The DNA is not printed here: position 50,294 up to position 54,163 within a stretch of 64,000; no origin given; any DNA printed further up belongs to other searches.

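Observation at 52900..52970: PolC replicase without its intrinsic proofreading exonuclease domain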

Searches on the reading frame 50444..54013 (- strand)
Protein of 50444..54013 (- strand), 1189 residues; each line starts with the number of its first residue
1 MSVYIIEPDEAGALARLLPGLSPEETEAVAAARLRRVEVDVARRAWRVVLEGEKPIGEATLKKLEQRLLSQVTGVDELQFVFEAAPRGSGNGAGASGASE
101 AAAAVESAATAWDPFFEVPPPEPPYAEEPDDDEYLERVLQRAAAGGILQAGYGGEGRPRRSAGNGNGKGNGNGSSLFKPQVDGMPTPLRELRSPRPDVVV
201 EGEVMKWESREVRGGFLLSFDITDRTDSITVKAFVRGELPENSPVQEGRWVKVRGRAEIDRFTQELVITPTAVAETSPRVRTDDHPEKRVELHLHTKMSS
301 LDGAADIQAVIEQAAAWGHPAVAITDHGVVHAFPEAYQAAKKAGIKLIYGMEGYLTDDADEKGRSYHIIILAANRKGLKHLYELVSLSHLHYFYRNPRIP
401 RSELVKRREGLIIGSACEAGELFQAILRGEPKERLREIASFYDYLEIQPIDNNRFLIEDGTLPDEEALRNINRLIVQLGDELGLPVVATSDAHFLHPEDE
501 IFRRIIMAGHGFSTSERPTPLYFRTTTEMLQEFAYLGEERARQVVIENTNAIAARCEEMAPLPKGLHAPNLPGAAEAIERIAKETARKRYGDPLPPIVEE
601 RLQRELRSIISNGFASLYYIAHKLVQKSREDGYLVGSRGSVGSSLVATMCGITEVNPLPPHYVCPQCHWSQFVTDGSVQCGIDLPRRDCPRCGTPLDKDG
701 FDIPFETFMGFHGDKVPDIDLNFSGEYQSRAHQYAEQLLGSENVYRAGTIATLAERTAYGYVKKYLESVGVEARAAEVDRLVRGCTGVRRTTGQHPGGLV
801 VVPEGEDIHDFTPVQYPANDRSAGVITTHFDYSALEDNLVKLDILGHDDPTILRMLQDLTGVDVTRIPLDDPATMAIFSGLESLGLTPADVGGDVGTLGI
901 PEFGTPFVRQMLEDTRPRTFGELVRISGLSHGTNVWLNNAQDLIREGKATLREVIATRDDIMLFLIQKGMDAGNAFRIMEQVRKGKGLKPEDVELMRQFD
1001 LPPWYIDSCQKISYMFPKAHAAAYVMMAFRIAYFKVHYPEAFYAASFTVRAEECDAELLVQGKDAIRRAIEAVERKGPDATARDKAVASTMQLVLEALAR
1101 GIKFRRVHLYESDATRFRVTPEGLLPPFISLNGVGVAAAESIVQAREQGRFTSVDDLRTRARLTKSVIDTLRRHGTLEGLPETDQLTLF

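Call 3: search_protein_families(library=pfam, proteins=[window:50444-54013:-], max_evalue=0.1)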
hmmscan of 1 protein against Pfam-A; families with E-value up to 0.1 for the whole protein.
window:50444-54013:- (1189 aa): 10 families
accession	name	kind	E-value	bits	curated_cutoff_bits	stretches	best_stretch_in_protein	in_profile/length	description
PF07733.18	DNA_pol3_alpha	-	8.7e-59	199.7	23.9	2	577-768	2-153/260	Bacterial DNA polymerase III alpha NTPase domain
PF02811.25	PHP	-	4.3e-38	131.6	26.4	1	291-442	1-148/164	PHP domain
PF17657.6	DNA_pol3_finger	-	8e-27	94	22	1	849-987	1-148/166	Bacterial DNA polymerase III alpha subunit finger domain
PF14579.12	HHH_6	-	1.3e-11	44.9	25.6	1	1101-1181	1-84/90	Helix-hairpin-helix motif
PF12836.13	HHH_3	-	5.9e-06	26.7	27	1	1131-1172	19-61/65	Helix-hairpin-helix motif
PF01336.31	tRNA_anti-codon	-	1.1e-05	25.8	27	1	198-267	1-68/75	OB-fold nucleic acid binding domain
PF03934.19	T2SSK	-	0.0039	18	24.2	1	1134-1164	18-48/63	Type II secretion system (T2SS), protein K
PF14480.11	DNA_pol3_a_NI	-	0.013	15.9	22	1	26-80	16-70/72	DNA polymerase III polC-type N-terminus I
PF13932.14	SAM_GIDA_C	-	0.023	14.9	27.1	1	908-930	27-49/57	tRNA modifying enzyme MnmG/GidA C-terminal helical bundle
PF13263.12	PHP_C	-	0.024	14.6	21.3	1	472-495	4-27/56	PHP-associated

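Call 4: search_protein_families(library=ncbifam, proteins=[window:50444-54013:-], max_evalue=0.1)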
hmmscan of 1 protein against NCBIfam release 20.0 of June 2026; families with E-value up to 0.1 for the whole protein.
window:50444-54013:- (1189 aa): 24 families
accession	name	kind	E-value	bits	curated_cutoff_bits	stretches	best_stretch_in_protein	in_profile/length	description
NF001688.0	PRK00448.1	equivalog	0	1497.1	873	2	361-1189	610-1444/1445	PolC-type DNA polymerase III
TIGR01405.1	polC_Gram_pos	equivalog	0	1403.5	1043.45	2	362-1189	377-1211/1211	DNA polymerase III subunit alpha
TIGR00594.1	polc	superfamily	1.6e-83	281.4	434.35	4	290-659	2-382/1022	DNA polymerase III subunit alpha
NF004226.0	PRK05673.1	equivalog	1.4e-81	274.9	1002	3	290-659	7-385/1146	DNA polymerase III subunit alpha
NF005298.0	PRK06826.1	equivalog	5.2e-77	259.6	1260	3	289-658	5-379/1151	DNA polymerase III subunit alpha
NF005617.0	PRK07374.1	equivalog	3.8e-56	190.7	1653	2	290-658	4-390/1170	DNA polymerase III subunit alpha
NF004225.0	PRK05672.1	subfamily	7.1e-47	160.1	939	2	290-658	7-373/1047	error-prone DNA polymerase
NF007079.0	PRK09532.1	equivalog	1.6e-44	152.4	1525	1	290-658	4-388/876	DNA polymerase III subunit alpha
NF005377.0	PRK06920.1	equivalog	9.5e-42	142.9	1806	2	290-659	4-365/1108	DNA polymerase III subunit alpha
NF005516.0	PRK07135.1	equivalog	2.6e-32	112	1084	3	542-658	192-314/974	DNA polymerase III DnaE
NF005582.0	PRK07279.1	equivalog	1.7e-25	89.3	1279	4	1013-1052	677-716/1033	DNA polymerase III subunit alpha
NF004550.0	PRK05898.1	equivalog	1.3e-14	53.4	1182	2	598-658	254-315/971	DNA polymerase III subunit alpha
NF041577.1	nside_bi_sphtase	equivalog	3.1e-08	33.1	400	1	289-353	3-65/276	3',5'-nucleoside bisphosphate phosphatase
NF045780.1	TrlF_fam_ATP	equivalog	1.2e-05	24.3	350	1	289-397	7-121/944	TrlF family AAA-like ATPase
NF005616.0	PRK07373.1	equivalog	4e-05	22.3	646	1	1013-1055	35-77/449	DNA polymerase III subunit alpha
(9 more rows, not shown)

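Call 5: search_solved_structures(query=window:50444-54013:-, show_alignments=2)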
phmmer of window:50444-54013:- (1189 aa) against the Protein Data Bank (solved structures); distinct sequences matched with E-value up to 0.001: 13.
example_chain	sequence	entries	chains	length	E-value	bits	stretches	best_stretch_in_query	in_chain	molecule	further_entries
3f2b_A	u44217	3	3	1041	0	1237.9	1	195-1189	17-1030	DNA-directed DNA polymerase III alpha chain | GEOBACILLUS KAUSTOPHILUS DNA POLC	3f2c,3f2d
9qpc_A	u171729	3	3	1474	0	1125.3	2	358-1189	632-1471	DNA polymerase III PolC-type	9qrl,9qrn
4jom_A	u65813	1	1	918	8.4e-47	162.9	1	289-658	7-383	DNA polymerase III subunit alpha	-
2hnh_A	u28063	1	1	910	1.3e-43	152.3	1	289-658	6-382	DNA polymerase III alpha subunit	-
2hqa_A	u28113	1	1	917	1.4e-43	152.2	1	289-658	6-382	DNA polymerase III alpha subunit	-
5m1s_A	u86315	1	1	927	1.5e-43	152.1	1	289-658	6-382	DNA polymerase III subunit alpha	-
5fku_A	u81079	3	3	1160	7.1e-43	149.9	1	289-658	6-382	DNA POLYMERASE III SUBUNIT ALPHA | DNA POLYMERASE III ALPHA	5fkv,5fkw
2hpi_A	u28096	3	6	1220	3.8e-41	144.1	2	290-561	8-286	DNA polymerase III alpha subunit | DNA polymerase III subunit alpha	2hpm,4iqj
3e0d_A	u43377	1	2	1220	4.5e-40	140.6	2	290-561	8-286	DNA polymerase III subunit alpha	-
5lew_A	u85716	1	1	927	2.5e-39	138.1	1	290-660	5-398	DNA polymerase III subunit alpha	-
7pu7_A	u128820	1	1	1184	1.3e-38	135.8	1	290-660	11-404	DNA polymerase III subunit alpha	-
4gx8_A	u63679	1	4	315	1.7e-23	85.7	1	288-546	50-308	DNA polymerase III subunit epsilon,DNA polymerase III subunit alpha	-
4gx9_A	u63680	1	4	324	1.9e-23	85.5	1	288-546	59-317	DNA polymerase III subunit epsilon,DNA polymerase III subunit alpha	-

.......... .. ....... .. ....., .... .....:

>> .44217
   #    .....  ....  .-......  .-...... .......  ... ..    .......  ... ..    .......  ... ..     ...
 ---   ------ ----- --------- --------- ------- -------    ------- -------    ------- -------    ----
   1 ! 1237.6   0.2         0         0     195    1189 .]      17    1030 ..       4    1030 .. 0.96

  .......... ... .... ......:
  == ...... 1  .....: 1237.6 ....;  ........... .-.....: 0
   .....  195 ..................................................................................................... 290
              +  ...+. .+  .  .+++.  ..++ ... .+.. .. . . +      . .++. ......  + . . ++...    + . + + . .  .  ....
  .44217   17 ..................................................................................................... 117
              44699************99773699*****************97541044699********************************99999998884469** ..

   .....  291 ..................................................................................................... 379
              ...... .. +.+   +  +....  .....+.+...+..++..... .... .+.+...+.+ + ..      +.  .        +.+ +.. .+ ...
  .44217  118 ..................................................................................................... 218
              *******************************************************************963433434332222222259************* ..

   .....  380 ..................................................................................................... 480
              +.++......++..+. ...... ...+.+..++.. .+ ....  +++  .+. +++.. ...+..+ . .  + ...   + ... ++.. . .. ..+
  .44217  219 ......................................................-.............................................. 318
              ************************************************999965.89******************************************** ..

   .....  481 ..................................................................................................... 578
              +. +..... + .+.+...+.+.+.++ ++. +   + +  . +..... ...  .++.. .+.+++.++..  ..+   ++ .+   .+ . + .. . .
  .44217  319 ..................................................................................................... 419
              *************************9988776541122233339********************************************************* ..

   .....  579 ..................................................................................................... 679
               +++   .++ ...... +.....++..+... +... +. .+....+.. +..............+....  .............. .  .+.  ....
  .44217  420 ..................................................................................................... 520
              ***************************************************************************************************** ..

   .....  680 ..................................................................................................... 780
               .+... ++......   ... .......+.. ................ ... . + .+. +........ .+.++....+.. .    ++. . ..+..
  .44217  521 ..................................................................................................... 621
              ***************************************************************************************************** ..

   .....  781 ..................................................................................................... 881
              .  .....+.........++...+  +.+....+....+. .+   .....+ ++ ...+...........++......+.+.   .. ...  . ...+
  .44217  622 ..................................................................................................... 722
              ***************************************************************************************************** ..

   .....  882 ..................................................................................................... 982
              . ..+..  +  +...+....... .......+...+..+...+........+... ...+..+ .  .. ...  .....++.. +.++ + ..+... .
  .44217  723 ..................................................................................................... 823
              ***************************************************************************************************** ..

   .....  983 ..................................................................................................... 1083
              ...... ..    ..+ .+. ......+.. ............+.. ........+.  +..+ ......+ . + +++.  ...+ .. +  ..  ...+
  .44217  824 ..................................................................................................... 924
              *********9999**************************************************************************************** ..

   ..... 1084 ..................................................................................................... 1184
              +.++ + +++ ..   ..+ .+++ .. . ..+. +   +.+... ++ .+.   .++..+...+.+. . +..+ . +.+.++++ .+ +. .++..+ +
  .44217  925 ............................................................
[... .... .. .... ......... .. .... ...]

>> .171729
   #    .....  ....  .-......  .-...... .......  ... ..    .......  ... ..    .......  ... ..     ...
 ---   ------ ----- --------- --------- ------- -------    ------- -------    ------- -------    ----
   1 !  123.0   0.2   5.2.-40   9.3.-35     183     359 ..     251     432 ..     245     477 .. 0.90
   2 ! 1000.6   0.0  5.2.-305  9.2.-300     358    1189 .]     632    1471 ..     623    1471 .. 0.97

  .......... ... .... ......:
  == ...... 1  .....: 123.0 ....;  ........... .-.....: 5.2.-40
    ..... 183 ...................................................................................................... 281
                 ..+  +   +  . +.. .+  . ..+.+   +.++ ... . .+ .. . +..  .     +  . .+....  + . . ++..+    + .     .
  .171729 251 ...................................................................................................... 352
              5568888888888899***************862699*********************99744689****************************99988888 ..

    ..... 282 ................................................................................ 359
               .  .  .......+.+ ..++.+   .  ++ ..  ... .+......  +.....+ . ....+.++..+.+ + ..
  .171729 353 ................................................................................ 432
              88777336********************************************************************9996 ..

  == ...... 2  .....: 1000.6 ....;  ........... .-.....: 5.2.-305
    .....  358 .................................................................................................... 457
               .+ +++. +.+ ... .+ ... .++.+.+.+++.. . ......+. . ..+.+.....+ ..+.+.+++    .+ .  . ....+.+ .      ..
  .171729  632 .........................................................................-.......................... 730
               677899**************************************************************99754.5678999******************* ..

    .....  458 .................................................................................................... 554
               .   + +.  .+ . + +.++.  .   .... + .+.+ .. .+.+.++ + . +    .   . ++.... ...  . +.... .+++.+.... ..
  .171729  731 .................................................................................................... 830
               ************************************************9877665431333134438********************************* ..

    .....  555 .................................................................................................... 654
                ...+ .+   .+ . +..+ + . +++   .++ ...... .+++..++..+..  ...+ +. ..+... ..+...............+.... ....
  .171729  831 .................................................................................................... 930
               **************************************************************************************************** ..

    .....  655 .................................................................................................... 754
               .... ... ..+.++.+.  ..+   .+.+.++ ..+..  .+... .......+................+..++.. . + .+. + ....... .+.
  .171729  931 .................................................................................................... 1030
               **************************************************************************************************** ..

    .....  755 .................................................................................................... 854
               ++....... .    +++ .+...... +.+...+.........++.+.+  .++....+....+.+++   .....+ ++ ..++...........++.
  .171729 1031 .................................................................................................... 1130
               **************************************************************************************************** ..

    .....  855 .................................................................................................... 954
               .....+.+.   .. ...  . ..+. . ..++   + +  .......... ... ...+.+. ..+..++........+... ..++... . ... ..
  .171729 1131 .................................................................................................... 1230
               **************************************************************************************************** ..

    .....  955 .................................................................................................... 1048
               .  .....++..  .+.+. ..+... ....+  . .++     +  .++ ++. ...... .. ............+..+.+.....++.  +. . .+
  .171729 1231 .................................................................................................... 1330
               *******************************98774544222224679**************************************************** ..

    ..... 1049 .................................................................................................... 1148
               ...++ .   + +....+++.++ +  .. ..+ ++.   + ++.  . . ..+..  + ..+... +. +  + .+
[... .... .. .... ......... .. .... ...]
